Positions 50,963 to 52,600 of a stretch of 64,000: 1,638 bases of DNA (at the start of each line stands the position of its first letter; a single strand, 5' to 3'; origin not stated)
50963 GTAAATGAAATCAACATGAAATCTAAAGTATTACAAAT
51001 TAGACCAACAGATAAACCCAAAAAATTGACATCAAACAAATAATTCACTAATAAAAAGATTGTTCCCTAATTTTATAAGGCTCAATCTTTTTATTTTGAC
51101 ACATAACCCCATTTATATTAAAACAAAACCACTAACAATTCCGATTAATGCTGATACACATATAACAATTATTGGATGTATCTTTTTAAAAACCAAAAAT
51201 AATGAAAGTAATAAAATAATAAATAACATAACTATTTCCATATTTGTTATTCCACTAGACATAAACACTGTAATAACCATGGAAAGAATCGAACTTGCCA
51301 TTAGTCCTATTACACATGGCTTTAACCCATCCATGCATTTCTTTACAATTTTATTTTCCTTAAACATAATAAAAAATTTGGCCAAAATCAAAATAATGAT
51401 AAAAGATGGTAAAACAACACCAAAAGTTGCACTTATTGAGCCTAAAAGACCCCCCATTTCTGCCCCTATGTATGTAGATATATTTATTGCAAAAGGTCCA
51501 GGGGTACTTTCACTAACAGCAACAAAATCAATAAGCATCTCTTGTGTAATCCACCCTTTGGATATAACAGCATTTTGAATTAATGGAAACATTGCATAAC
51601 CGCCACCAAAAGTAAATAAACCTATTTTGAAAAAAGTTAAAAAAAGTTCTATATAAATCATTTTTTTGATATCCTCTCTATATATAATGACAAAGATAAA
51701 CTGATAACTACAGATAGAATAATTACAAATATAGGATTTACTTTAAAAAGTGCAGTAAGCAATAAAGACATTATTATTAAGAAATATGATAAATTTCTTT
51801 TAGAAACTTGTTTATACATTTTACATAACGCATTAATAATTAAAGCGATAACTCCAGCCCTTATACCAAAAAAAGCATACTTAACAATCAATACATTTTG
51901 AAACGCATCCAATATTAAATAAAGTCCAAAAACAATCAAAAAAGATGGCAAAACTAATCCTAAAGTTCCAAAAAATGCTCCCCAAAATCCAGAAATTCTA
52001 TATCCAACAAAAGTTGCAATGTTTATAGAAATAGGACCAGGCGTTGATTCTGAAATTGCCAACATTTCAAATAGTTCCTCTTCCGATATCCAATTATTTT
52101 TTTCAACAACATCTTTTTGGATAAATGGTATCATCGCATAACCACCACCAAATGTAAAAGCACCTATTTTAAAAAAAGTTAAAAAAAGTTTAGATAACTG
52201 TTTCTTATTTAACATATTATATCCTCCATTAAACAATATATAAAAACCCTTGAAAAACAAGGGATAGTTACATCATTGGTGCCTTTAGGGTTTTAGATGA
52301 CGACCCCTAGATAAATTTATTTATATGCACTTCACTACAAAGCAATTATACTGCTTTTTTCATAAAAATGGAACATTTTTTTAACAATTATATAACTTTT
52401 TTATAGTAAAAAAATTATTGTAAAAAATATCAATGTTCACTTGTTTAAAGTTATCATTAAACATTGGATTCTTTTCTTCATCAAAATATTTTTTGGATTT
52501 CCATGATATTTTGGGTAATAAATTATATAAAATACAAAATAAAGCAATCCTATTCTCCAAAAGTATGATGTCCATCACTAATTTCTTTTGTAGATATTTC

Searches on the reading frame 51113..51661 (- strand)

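Call 8: search_protein_families(library=pfam, proteins=[window:51113-51661:-])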
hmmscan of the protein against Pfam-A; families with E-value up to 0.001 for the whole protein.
window:51113-51661:- (182 aa): 1 family
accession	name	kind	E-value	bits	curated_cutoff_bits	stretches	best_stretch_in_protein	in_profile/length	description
PF02417.20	Chromate_transp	-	1.2e-48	165.8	28.6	1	4-175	1-166/166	Chromate transporter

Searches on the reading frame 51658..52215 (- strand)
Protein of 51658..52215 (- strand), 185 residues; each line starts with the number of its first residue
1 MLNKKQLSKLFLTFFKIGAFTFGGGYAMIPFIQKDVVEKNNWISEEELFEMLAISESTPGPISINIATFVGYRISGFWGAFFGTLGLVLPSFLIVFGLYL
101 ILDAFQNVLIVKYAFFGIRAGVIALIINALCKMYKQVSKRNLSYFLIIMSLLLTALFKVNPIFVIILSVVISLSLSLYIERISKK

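Call 8: search_protein_families(library=pfam, proteins=[window:51658-52215:-])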
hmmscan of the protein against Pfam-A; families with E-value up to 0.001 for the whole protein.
window:51658-52215:- (185 aa): 1 family
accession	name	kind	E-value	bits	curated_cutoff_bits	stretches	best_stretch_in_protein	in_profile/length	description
PF02417.20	Chromate_transp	-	4.4e-54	183.4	28.6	1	9-172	2-165/166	Chromate transporter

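Call 12: find_homologous_proteins(query=window:51658-52215:-, max_evalue=1e-20)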
Query window:51658-52215:- (185 aa): 7942 proteins with E <= 1e-20 among 8000 candidates; the best 120 are listed.
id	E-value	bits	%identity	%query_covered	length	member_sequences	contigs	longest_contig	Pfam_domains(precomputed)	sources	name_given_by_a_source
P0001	4.7e-109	380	100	100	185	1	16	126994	PF02417.21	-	-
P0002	2.4e-77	277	54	83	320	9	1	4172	PF02417.21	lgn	-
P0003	1.2e-71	258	67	98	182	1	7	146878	PF02417.21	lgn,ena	-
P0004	2.7e-68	247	65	97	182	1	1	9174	PF02417.21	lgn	-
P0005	2.7e-68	247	63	99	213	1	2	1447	PF02417.21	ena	-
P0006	9.0e-66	239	61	98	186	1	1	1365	PF02417.21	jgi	jgi:chromate transporter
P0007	1.6e-65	238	61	98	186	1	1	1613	PF02417.21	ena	-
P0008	2.5e-65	238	60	98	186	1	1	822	PF02417.21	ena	-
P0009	3.2e-65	237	60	91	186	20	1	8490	PF02417.21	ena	-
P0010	8.2e-65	236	62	96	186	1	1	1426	PF02417.21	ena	-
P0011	1.8e-64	235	58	62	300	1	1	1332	PF02417.21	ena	-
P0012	1.9e-64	235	62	96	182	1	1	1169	PF02417.21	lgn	-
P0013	2.7e-64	234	60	97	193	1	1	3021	PF02417.21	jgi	jgi:chromate transporter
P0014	3.9e-64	234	60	98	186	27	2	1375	PF02417.21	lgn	-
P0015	4.4e-64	234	59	94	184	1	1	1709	PF02417.21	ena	-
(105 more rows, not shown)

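Call 13: find_encoding_contigs(protein=P0003, flank=3000, max_places=4)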
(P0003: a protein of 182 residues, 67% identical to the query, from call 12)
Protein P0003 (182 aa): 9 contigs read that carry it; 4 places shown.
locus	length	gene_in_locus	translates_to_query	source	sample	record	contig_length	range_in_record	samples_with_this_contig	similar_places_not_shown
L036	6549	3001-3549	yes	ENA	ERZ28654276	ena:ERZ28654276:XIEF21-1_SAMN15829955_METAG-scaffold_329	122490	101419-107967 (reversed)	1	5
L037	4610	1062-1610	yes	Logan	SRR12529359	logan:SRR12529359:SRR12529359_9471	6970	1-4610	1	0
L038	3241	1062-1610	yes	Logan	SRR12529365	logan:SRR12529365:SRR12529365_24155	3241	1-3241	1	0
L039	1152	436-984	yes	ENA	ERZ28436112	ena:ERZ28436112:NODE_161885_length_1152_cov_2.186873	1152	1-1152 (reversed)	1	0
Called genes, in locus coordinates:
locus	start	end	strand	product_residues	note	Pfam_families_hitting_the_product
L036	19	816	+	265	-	-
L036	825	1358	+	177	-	PF00583:Acetyltransf_1, PF13673:Acetyltransf_10 (weak)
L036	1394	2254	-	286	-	PF00303:Thymidylat_synt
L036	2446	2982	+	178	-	PF04167:DUF402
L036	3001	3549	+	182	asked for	PF02417:Chromate_transp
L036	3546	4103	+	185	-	PF02417:Chromate_transp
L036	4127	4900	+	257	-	PF01966:HD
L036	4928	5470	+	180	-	PF13328:HD_4 (weak)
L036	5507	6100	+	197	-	-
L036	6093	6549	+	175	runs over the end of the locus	PF00583:Acetyltransf_1 (weak)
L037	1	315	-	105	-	?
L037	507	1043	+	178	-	PF04167:DUF402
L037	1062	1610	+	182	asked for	PF02417:Chromate_transp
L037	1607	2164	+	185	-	PF02417:Chromate_transp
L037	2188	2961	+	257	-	PF01966:HD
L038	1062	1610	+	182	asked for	PF02417:Chromate_transp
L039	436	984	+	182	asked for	PF02417:Chromate_transp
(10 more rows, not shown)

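Call 14: find_encoding_contigs(protein=P0001, flank=2000, max_places=10)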
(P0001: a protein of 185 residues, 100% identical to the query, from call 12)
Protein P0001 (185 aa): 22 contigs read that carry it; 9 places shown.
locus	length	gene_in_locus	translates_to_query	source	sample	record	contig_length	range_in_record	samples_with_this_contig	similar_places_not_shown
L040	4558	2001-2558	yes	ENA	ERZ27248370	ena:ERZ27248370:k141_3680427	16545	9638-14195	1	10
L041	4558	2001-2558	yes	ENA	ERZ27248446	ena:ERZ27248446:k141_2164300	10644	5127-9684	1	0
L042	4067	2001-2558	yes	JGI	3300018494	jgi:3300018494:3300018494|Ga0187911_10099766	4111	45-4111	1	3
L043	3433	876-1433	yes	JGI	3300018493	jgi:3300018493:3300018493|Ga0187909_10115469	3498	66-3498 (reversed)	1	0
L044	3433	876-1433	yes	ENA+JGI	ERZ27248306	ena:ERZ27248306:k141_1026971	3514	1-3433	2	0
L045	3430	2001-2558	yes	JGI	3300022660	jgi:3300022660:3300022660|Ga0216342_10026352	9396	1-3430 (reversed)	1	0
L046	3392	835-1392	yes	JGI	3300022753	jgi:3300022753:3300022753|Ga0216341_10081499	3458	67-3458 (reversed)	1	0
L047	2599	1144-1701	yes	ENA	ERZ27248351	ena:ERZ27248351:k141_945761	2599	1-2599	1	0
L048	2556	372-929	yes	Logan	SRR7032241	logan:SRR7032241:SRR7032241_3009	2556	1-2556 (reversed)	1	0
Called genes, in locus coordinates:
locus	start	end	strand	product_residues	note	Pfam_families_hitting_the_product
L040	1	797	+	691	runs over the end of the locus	-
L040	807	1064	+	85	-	-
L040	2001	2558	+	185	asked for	PF02417:Chromate_transp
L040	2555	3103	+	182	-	PF02417:Chromate_transp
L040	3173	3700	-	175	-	-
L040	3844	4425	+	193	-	PF03193:RsgA_GTPase (faint), PF01926:MMR_HSR1, PF02421:FeoB_N (weak)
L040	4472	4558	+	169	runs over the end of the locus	-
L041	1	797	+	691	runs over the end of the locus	-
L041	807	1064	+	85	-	-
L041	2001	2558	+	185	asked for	PF02417:Chromate_transp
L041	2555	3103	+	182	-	PF02417:Chromate_transp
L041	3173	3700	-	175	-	-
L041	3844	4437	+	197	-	PF03193:RsgA_GTPase (faint), PF01926:MMR_HSR1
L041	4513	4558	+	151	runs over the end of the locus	PF07963:N_methyl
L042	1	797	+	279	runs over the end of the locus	?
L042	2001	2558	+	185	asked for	PF02417:Chromate_transp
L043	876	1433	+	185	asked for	PF02417:Chromate_transp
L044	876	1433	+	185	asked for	PF02417:Chromate_transp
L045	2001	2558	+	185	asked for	PF02417:Chromate_transp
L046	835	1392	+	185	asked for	PF02417:Chromate_transp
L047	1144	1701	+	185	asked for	PF02417:Chromate_transp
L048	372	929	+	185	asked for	PF02417:Chromate_transp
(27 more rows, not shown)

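Call 15: find_encoding_contigs(protein=P0004, flank=3000, max_places=3)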
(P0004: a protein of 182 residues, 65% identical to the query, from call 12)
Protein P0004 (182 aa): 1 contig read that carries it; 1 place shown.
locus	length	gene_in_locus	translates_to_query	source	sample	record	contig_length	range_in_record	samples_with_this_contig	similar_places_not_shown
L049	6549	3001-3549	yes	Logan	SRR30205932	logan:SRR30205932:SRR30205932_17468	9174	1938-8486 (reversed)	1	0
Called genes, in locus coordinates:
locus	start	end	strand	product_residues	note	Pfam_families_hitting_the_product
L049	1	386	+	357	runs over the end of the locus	?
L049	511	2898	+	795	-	PF22359:Big-like (faint), PF25354:Ig_NUP210_16th (faint), PF21764:Invasin_D4 (faint), PF02368:Big_2, PF21461:HL_N-beta (weak), PF02368:Big_2, PF26182:Ig_NUP210_5th (weak), PF26918:Ig_Eae (weak)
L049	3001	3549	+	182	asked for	PF02417:Chromate_transp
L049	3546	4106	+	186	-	PF02417:Chromate_transp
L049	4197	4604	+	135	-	-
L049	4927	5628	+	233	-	PF00117:GATase, PF07722:Peptidase_C26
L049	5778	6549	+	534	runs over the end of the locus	-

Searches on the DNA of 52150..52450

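Call 4: search_rna_families(source=window, start=52150, end=52450, threshold=evalue, max_evalue=10, show_alignments=5)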
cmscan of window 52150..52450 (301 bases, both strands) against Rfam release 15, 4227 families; matches with E-value up to 10: 2.
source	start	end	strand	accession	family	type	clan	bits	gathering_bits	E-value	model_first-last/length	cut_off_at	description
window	52180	52302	-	RF01770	rimP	Cis-reg; leader;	-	15.3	47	5.2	1-102/102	no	Gammaprotebacteria rimP leader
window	52184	52319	-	RF03146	RAGATH-9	Gene; sRNA;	-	13.7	75.2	6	1-173/173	no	RAGATH-9 RNA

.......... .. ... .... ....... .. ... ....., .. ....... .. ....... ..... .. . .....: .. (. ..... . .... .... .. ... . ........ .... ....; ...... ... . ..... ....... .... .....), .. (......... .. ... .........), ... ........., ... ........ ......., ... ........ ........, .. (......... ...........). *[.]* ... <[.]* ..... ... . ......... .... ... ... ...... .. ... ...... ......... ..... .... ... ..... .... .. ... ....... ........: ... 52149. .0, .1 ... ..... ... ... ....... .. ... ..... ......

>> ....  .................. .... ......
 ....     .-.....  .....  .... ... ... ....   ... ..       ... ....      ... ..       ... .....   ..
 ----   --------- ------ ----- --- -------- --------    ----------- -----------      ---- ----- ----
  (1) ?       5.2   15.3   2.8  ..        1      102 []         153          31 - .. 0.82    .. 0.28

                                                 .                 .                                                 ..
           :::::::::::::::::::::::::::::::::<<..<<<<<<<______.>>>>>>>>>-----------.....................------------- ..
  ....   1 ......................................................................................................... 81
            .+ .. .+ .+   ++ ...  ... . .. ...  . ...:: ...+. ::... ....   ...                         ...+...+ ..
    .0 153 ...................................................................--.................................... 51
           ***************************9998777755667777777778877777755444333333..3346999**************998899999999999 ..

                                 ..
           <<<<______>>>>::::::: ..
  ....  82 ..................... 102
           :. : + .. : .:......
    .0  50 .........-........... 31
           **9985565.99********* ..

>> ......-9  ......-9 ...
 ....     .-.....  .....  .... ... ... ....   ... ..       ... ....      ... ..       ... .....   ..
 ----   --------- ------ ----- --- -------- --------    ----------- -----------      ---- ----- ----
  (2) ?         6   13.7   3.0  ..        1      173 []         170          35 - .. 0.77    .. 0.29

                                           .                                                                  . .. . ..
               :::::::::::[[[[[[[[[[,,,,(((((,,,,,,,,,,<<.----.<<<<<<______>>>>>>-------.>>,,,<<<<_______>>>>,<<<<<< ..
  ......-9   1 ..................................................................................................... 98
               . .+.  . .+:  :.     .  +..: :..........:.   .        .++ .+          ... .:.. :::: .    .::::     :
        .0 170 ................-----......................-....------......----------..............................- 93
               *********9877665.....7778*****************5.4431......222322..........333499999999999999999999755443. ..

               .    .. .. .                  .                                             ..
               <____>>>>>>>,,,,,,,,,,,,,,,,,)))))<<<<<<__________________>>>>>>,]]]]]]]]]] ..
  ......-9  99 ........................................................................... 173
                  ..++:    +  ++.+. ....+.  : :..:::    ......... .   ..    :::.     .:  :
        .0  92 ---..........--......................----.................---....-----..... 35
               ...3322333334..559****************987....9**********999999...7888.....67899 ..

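Call 36: search_rna_families(source=window, start=52274, end=52341, threshold=evalue, max_evalue=10, show_alignments=4)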
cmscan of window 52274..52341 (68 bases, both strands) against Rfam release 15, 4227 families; matches with E-value up to 10: 0.
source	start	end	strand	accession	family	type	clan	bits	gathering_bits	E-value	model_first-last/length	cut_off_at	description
